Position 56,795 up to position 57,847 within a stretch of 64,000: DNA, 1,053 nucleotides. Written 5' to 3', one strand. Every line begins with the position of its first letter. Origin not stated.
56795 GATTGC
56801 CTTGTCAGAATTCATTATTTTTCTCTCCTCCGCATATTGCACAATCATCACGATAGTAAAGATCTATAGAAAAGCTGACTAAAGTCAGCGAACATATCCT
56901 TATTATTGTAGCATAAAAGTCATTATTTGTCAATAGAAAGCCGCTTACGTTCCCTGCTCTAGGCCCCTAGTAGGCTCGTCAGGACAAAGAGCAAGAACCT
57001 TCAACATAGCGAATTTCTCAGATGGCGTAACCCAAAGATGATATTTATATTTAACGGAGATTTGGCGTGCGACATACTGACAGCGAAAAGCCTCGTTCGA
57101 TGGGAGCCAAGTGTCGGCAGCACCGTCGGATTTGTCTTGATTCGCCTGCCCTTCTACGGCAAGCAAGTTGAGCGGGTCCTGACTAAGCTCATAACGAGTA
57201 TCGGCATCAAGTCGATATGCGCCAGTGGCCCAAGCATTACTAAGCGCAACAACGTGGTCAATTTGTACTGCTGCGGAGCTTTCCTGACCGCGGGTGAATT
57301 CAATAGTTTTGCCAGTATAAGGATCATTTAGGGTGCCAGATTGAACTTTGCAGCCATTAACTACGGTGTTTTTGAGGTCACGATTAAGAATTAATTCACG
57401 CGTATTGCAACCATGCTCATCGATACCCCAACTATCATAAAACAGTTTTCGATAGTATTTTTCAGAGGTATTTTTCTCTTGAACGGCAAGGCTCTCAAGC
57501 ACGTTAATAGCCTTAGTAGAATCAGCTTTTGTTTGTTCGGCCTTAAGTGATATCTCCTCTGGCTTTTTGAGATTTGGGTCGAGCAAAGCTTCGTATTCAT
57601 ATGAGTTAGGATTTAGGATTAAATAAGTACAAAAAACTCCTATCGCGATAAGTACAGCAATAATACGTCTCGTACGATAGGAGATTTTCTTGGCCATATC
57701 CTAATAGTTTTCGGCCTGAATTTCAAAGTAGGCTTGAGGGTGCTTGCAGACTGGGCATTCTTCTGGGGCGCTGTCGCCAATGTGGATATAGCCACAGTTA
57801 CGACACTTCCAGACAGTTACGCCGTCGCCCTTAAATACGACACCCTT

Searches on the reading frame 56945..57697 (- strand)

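Call 44: search_protein_families(library=pfam, proteins=[window:56945-57697:-], max_evalue=0.001)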
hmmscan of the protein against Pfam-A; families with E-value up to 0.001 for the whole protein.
window:56945-57697:- (250 aa): 1 family
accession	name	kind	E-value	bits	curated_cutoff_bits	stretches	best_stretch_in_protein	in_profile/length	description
PF07510.16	GmrSD_C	-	1.1e-14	55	23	1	118-234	27-138/138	GmrSD restriction endonucleases, C-terminal domain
